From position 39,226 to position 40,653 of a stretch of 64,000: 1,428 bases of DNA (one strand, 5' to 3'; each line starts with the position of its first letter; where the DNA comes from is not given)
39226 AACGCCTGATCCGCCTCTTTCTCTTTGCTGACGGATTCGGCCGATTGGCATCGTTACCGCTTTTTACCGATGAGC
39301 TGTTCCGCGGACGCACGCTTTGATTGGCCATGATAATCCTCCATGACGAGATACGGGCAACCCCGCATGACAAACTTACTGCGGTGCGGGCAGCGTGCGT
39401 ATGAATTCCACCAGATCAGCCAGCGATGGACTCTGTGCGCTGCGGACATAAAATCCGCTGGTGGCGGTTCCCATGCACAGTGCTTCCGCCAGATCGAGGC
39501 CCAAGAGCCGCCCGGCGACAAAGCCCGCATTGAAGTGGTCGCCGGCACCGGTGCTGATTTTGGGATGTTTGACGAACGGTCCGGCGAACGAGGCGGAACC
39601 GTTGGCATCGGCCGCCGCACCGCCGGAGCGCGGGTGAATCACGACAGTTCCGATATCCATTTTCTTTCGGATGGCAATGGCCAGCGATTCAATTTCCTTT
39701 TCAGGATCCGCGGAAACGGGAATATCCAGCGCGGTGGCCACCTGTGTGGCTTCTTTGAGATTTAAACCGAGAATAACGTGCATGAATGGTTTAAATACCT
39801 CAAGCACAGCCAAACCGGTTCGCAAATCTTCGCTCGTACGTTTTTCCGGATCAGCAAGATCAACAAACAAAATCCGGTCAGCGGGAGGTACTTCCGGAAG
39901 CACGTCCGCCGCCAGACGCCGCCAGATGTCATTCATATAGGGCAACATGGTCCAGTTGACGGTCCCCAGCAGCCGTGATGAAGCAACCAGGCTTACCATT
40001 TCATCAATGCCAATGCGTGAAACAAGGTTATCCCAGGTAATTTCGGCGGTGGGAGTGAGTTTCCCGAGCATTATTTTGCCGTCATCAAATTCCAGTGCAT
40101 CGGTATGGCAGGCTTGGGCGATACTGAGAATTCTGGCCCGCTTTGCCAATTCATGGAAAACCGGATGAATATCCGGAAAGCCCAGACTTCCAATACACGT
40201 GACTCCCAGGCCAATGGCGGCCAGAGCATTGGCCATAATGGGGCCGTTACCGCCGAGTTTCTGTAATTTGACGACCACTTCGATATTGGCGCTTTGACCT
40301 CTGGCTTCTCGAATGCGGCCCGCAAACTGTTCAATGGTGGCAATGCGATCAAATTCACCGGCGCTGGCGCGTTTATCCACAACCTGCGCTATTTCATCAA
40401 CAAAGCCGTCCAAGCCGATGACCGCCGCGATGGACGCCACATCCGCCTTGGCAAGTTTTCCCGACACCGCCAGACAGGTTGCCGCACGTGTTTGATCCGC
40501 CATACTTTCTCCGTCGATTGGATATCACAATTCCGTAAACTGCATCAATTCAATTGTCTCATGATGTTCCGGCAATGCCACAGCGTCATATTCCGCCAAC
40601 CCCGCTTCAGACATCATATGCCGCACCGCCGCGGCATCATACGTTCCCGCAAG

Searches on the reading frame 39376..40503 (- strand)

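Call 13: search_protein_families(library=pfam, proteins=[window:39376-40503:-], max_evalue=0.001)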
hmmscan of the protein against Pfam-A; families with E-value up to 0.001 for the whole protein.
window:39376-40503:- (375 aa): 2 families
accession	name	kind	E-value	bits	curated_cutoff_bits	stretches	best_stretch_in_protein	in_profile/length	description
PF25270.1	Khk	-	1.5e-60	205.8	35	1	20-368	18-362/365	Prokaryotic ketohexokinase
PF00294.29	PfkB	-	4.8e-08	33.1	25.8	1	248-356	190-293/302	pfkB family carbohydrate kinase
